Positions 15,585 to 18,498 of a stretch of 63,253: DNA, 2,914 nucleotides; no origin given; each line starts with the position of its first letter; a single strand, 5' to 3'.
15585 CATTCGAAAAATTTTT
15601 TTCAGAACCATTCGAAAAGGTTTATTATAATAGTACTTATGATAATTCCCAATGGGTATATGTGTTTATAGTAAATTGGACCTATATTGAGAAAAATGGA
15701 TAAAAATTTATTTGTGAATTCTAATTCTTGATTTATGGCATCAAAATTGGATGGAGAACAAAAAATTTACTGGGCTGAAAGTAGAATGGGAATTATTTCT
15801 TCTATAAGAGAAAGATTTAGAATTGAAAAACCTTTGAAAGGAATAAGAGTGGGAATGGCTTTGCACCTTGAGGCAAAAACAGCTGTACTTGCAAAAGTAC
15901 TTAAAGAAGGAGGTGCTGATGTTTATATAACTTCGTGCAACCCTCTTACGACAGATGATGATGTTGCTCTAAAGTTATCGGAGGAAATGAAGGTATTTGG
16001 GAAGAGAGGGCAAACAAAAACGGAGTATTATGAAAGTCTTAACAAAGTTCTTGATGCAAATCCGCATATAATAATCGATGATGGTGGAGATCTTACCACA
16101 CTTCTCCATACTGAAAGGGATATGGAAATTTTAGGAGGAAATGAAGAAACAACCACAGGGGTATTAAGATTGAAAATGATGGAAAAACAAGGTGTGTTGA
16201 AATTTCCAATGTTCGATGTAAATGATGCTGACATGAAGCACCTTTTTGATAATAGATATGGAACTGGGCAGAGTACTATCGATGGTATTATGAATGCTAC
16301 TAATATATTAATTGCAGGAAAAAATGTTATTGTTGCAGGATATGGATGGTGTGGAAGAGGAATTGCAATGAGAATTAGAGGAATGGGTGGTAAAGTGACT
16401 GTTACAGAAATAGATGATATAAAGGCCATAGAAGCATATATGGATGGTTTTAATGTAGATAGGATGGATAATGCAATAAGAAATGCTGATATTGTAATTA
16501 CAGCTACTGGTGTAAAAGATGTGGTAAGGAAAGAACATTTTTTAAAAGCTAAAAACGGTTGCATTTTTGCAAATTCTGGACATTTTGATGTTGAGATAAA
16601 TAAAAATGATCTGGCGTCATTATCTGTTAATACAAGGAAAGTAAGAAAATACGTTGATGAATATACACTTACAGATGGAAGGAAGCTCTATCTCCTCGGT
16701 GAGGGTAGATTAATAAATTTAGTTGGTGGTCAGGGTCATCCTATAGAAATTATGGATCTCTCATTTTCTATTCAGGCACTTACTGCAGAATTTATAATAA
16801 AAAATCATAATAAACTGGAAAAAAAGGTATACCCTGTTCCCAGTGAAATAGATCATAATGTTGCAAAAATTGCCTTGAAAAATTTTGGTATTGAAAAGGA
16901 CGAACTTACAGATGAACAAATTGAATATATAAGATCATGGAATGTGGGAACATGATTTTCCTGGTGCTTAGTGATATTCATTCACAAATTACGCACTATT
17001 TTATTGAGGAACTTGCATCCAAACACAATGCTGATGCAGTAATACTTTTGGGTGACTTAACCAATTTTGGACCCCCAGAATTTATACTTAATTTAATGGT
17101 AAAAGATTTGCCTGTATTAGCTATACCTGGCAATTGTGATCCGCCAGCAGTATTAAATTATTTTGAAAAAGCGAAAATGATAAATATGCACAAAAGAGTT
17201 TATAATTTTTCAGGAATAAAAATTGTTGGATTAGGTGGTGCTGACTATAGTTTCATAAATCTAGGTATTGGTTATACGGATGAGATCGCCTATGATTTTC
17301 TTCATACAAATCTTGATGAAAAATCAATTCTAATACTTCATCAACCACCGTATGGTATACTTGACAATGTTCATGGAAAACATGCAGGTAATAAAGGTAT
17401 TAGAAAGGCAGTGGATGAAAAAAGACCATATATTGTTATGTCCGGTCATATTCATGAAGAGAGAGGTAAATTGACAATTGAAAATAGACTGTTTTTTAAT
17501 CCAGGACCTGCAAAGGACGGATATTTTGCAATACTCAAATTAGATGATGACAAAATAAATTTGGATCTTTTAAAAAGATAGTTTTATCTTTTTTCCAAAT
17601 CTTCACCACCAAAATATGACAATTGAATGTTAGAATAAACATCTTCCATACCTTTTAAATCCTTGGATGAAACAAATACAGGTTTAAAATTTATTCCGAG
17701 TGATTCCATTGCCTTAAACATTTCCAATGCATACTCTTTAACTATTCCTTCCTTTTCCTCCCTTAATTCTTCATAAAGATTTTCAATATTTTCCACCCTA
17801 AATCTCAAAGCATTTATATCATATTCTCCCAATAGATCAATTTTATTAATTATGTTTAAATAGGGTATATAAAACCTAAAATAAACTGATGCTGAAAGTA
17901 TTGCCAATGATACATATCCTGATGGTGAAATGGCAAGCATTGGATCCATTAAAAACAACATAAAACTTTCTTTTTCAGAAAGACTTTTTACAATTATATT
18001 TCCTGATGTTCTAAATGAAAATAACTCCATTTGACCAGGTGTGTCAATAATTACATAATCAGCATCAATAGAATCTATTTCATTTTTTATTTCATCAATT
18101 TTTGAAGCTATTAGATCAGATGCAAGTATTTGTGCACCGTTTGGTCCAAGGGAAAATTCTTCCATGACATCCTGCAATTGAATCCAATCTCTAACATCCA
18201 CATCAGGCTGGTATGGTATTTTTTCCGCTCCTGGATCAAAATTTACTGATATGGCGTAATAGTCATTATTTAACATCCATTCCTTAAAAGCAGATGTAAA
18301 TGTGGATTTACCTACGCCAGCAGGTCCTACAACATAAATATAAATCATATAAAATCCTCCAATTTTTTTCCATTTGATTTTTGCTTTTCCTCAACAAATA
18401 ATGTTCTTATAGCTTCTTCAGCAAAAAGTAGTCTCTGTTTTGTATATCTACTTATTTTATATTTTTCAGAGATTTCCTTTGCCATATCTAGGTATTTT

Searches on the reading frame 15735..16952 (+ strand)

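Call 10: search_protein_families(library=pfam, proteins=[window:15735-16952:+], max_evalue=0.001)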
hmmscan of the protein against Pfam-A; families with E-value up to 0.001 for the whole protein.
window:15735-16952:+ (406 aa): 5 families
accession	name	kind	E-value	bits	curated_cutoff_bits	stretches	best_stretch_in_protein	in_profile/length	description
PF00670.27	AdoHcyase_NAD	-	1.5e-52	178.4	27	1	173-331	1-159/162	S-adenosyl-L-homocysteine hydrolase, NAD binding domain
PF05221.23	AdoHcyase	-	8e-52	176.7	25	2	7-127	13-139/299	S-adenosyl-L-homocysteine hydrolase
PF02826.25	2-Hacid_dh_C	-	2.4e-07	30.7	25.1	1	192-283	33-128/178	D-isomer specific 2-hydroxyacid dehydrogenase, NAD binding domain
PF07991.19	KARI_N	-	6.2e-07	29.6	20.6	1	193-258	2-68/165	Acetohydroxy acid isomeroreductase, NADPH-binding domain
PF02882.25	THF_DHG_CYH_C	-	0.00039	20.2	27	0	184-282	25-108/160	Tetrahydrofolate dehydrogenase/cyclohydrolase, NAD(P)-binding domain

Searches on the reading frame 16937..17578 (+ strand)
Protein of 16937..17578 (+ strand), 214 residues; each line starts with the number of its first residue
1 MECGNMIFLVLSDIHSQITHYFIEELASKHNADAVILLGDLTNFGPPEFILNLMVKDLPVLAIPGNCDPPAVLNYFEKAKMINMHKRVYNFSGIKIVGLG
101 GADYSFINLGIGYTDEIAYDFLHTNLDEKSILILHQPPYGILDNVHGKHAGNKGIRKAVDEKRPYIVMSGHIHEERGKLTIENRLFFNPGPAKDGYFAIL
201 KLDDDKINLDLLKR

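Call 10: search_protein_families(library=pfam, proteins=[window:16937-17578:+], max_evalue=0.001)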
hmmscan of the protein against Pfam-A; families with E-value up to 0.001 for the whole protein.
window:16937-17578:+ (214 aa): 3 families
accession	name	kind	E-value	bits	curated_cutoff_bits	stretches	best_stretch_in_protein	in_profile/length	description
PF14582.11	Metallophos_3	-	2.8e-17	63.4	28.2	1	53-210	85-257/259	Metallophosphoesterase, calcineurin superfamily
PF00149.33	Metallophos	-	7.8e-16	59.5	21.5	1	8-174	3-190/191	Calcineurin-like phosphoesterase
PF12850.12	Metallophos_2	-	1e-14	55.3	27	1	6-194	1-137/154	Calcineurin-like phosphoesterase superfamily domain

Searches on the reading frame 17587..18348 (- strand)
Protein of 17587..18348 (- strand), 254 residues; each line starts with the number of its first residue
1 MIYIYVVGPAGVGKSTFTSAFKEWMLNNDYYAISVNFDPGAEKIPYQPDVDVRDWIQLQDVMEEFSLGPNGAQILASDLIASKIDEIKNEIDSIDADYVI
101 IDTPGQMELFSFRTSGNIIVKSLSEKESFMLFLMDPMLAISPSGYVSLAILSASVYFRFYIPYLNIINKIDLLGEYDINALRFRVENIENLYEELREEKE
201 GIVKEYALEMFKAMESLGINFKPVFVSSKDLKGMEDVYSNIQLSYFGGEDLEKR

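Call 10: search_protein_families(library=pfam, proteins=[window:17587-18348:-], max_evalue=0.001)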
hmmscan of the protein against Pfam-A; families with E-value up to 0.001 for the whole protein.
window:17587-18348:- (254 aa): 4 families
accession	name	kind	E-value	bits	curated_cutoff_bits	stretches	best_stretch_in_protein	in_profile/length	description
PF03029.23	ATP_bind_1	-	1.5e-57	195.6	27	1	6-242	1-235/240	Conserved hypothetical ATP binding protein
PF13479.12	AAA_24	-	2.8e-06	27.7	27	1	4-107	5-76/195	AAA domain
PF16575.11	CLP1_P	-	5.5e-05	23.5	26.6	0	8-44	1-37/188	mRNA cleavage and polyadenylation factor CLP1 P-loop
PF13191.12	AAA_16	-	0.00059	20.8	32.6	1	4-53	27-73/167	AAA ATPase domain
